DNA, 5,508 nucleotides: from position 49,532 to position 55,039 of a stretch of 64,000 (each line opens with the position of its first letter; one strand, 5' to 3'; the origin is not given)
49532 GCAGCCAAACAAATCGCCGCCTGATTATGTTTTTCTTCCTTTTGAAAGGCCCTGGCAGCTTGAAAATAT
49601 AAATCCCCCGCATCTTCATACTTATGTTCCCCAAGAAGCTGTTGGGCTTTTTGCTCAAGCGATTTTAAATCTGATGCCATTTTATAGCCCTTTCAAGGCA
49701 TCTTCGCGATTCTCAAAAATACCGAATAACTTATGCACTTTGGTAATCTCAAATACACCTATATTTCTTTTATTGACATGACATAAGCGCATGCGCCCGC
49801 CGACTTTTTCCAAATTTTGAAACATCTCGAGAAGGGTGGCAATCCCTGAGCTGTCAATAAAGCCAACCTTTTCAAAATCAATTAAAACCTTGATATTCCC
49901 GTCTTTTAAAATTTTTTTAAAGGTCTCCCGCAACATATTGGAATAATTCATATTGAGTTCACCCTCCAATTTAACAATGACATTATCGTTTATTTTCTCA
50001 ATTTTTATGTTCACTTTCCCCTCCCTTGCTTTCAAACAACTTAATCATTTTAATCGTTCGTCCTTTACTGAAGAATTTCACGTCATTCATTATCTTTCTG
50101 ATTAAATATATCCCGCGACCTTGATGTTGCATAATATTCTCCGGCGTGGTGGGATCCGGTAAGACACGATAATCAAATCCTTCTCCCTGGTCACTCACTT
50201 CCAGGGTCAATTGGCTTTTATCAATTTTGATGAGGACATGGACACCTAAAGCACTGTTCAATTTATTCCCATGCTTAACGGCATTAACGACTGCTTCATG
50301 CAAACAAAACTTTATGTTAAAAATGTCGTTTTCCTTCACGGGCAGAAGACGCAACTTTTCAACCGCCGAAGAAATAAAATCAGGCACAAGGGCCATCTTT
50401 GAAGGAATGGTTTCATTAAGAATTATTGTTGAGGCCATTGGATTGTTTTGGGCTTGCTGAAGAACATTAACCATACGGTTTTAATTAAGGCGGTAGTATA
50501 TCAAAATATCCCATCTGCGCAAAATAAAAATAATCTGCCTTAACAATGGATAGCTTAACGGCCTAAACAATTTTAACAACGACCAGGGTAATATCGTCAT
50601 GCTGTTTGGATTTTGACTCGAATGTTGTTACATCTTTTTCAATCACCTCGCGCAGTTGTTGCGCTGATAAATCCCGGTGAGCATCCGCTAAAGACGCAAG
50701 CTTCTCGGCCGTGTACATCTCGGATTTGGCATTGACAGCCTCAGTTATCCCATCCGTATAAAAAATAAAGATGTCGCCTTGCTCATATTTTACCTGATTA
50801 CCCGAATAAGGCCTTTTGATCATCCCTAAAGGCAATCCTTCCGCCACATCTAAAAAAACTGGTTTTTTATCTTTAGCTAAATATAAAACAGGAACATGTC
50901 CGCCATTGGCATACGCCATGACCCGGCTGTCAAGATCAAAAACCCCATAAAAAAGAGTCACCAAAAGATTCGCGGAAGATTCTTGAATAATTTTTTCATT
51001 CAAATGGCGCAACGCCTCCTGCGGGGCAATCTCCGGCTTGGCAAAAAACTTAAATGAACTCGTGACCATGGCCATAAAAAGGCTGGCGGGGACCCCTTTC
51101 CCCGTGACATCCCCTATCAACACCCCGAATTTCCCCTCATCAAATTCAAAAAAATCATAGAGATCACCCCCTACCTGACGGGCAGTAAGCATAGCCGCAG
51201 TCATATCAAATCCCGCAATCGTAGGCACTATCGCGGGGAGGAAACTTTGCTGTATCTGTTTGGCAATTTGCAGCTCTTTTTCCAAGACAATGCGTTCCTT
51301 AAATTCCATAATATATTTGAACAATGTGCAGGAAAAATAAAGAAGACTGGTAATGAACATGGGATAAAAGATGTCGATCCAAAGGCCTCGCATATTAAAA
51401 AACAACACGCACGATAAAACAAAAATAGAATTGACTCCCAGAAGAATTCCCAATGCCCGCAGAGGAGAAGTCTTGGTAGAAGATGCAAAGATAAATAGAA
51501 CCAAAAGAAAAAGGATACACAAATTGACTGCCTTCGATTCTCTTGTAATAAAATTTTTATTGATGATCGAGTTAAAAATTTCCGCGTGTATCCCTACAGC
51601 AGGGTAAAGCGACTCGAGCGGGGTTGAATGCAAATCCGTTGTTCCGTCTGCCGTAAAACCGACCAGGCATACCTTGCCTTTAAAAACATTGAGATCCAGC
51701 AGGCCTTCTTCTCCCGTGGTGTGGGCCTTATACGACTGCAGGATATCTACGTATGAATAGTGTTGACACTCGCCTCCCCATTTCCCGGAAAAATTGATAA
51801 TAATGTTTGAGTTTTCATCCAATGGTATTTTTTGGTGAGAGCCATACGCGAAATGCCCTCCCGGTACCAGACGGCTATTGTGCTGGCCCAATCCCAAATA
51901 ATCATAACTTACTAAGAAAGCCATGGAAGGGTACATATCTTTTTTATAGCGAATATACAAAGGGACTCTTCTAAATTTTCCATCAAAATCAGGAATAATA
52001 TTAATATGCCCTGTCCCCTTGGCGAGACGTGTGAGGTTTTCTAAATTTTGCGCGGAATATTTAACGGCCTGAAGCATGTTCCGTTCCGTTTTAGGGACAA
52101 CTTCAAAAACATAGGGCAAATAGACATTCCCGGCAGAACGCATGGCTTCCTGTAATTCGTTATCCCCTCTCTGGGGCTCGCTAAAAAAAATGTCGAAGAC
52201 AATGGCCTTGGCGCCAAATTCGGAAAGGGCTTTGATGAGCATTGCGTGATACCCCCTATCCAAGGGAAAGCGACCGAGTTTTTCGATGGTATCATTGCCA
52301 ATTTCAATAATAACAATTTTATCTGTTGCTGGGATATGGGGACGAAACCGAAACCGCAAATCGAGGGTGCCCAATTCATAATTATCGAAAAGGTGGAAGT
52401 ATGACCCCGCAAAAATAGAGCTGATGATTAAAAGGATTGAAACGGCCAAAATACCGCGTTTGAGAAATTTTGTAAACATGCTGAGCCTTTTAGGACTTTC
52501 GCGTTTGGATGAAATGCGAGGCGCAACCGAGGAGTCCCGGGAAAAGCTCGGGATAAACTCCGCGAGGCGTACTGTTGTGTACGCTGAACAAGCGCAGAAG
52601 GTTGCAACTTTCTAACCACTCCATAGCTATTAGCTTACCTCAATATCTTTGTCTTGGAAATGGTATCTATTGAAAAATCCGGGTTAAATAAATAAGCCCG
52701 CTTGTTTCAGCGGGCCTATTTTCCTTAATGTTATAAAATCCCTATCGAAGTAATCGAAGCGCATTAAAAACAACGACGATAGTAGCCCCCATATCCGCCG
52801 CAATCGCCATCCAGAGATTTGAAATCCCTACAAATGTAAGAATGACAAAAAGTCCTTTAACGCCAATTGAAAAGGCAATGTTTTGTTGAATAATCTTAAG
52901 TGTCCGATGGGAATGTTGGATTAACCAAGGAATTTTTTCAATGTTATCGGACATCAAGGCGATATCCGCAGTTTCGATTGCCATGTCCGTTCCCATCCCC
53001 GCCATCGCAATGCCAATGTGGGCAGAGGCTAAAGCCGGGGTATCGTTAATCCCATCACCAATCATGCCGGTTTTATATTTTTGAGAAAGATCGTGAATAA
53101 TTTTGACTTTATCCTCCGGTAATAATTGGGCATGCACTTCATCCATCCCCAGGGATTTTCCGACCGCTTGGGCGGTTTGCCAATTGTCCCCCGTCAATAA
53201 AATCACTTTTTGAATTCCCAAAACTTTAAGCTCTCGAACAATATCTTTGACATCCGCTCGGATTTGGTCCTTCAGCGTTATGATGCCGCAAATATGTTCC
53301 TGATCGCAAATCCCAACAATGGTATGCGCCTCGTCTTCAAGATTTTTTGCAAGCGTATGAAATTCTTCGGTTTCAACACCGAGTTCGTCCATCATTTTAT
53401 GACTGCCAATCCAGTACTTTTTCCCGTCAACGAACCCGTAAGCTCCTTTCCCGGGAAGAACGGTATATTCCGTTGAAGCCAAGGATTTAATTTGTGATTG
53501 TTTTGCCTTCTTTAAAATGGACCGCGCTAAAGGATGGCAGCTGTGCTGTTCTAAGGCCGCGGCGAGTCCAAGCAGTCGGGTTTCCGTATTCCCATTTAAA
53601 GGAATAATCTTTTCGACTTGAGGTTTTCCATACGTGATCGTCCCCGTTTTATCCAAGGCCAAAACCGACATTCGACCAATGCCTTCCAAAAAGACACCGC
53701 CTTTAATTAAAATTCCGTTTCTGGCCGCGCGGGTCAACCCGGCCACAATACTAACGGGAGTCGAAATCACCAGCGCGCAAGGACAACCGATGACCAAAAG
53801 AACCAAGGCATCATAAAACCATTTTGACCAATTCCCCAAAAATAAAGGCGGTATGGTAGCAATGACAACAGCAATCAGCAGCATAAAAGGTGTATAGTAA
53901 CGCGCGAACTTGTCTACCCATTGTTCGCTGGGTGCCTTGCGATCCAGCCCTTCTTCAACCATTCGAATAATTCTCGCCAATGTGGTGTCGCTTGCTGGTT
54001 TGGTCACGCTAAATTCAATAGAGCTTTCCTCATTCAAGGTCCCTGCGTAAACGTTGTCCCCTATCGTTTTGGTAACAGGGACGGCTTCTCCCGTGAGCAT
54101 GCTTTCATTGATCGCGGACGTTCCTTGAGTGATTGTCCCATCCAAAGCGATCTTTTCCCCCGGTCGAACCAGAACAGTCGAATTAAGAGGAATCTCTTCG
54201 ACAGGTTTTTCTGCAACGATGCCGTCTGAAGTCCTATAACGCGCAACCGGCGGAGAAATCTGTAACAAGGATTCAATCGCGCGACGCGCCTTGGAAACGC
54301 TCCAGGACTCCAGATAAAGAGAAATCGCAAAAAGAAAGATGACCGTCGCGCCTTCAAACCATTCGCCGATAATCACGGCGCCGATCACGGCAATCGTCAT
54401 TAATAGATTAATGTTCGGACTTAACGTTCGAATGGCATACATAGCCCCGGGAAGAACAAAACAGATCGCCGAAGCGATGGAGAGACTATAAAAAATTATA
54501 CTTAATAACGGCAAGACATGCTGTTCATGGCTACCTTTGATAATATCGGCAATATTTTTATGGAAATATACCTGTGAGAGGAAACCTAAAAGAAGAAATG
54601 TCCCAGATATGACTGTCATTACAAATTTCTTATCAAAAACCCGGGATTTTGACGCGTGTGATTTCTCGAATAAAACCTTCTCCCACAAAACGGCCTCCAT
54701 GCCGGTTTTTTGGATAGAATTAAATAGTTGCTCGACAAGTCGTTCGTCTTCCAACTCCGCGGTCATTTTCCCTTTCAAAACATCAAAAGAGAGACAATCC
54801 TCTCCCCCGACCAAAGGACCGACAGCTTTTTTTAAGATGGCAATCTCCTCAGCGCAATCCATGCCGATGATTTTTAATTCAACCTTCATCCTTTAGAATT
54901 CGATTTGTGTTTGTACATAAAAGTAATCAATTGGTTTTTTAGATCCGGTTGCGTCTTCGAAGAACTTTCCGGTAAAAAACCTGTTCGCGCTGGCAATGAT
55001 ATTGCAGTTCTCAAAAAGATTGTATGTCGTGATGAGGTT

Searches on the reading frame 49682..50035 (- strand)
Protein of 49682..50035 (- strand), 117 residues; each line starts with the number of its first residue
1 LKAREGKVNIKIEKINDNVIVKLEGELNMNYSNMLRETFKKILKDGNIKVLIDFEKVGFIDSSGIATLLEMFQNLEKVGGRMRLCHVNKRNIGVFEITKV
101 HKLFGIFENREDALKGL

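Call 16: search_protein_families(library=ncbifam, proteins=[window:49682-50035:-], max_evalue=0.001)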
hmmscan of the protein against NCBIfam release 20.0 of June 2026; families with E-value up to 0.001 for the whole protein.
window:49682-50035:- (117 aa): 6 families
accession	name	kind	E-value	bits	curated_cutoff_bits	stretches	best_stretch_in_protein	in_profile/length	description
TIGR00377.1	ant_ant_sig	superfamily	6.7e-21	74.2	53.45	1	8-109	3-105/108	anti-sigma factor antagonist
TIGR02886.1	spore_II_AA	equivalog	1.1e-18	67.2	114.75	1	10-114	1-106/106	anti-sigma F factor antagonist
TIGR00815.1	sulP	subfamily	5.3e-06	25.2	380.45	1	45-105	494-554/565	sulfate permease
NF047705.1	slr1659_superfam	superfamily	1.4e-05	25.3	100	1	11-77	9-78/111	slr1659 superfamily regulator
NF008660.1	PRK11660.1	equivalog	9.6e-05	20.9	614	1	11-104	458-549/572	C4-dicarboxylic acid transporter DauA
NF033618.0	mlaB_1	equivalog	0.00011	22.6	90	1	19-89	10-77/94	lipid asymmetry maintenance protein MlaB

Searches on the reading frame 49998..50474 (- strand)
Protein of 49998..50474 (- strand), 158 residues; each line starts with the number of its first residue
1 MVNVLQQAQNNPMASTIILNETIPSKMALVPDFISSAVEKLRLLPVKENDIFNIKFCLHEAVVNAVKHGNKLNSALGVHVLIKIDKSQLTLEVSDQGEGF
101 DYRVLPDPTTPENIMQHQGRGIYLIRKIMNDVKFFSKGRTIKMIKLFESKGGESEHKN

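Call 16: search_protein_families(library=ncbifam, proteins=[window:49998-50474:-], max_evalue=0.001)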
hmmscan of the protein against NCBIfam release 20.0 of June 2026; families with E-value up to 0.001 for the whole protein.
window:49998-50474:- (158 aa): 4 families
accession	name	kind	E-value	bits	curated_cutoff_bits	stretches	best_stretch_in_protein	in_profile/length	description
NF003144.0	PRK04069.1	equivalog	6.1e-15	55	145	1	49-156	38-152/161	anti-sigma B factor RsbW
TIGR01924.1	rsbW_low_gc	equivalog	1.1e-11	44.5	155.05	1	48-150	37-146/159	anti-sigma B factor RsbW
TIGR01925.2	spIIAB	equivalog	1.1e-10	41.5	135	1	47-146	31-135/137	anti-sigma F factor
NF041045.1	RsbA_anti_sig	subfamily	0.0005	19.4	210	1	37-142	198-299/303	anti-sigma factor RsbA family regulatory protein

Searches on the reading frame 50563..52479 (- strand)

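Call 16: search_protein_families(library=ncbifam, proteins=[window:50563-52479:-], max_evalue=0.001)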
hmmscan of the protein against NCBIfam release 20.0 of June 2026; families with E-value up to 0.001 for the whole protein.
window:50563-52479:- (638 aa): 3 families
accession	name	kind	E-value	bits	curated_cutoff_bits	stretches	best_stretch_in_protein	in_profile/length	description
NF045505.1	RR_RssB_Pseudo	equivalog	4.6e-17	62.2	700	1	399-635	152-389/394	two-component system response regulator RssB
TIGR02865.1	spore_II_E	equivalog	2.2e-09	36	490.8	1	433-637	563-763/764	stage II sporulation protein E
NF038263.1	prot_phos_SiaA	equivalog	1.5e-06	27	700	1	404-636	416-656/658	biofilm regulation protein phosphatase SiaA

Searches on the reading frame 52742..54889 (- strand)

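Call 16: search_protein_families(library=ncbifam, proteins=[window:52742-54889:-], max_evalue=0.001)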
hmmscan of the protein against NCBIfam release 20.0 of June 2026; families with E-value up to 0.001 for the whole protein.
window:52742-54889:- (715 aa): 20 families
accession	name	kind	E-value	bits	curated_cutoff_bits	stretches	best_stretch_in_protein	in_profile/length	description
TIGR01525.1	ATPase-IB_hvy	subfamily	2.2e-180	601.2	346.25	1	160-713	1-560/560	heavy metal translocating P-type ATPase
NF008262.1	PRK11033.1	equivalog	1.9e-173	578.7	1005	1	5-715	45-729/731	zinc/cadmium/mercury/lead-transporting ATPase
TIGR01512.1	ATPase-IB2_Cd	subfamily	9.6e-157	522.6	313.5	2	160-503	1-310/494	cadmium family heavy metal-translocating P-type ATPase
NF033775.1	P_type_ZntA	exception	2.1e-153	512.3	1240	1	159-715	182-730/732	Zn(II)/Cd(II)/Pb(II) translocating P-type ATPase ZntA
TIGR01511.1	ATPase-IB1_Cu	subfamily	1.8e-116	390.2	397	1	149-713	9-541/542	copper-translocating P-type ATPase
NF007952.0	PRK10671.1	equivalog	5.8e-109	365.5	1316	1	181-715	294-833/838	copper-exporting P-type ATPase CopA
TIGR01494.1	ATPase_P-type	subfamily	2e-85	287.1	62.3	1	184-698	3-474/478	HAD-IC family P-type ATPase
TIGR01497.1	kdpB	equivalog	9.9e-50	169.3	527.9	1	194-652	84-555/675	potassium-transporting ATPase subunit KdpB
NF010609.0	PRK14010.1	equivalog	1.6e-48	165.4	1323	1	234-675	124-573/673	K(+)-transporting ATPase subunit B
TIGR01647.1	ATPase-IIIA_H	equivalog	3.3e-46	157.8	615.5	2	159-584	37-483/755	plasma-membrane proton-efflux P-type ATPase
TIGR01116.1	ATPase-IIA1_Ca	equivalog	1e-31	109.9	703.4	2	524-656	444-594/799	calcium-translocating P-type ATPase, SERCA-type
TIGR01522.1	ATPase-IIA2_Ca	equivalog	3.3e-30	104.6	798.3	2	533-691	491-672/854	calcium-transporting P-type ATPase, PMR1-type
TIGR01517.1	ATPase-IIB_Ca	equivalog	8.2e-25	87.1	507.05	1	532-688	534-710/882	calcium-translocating P-type ATPase, PMCA-type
TIGR01657.1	P-ATPase-V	hypoth_equivalog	2.9e-23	81.4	618.25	3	584-632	781-830/1055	ATP13A2 family polyamine export P-type ATPase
TIGR01524.1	ATPase-IIIB_Mg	equivalog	9e-23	80.1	610.75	2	158-450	70-378/867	magnesium-translocating P-type ATPase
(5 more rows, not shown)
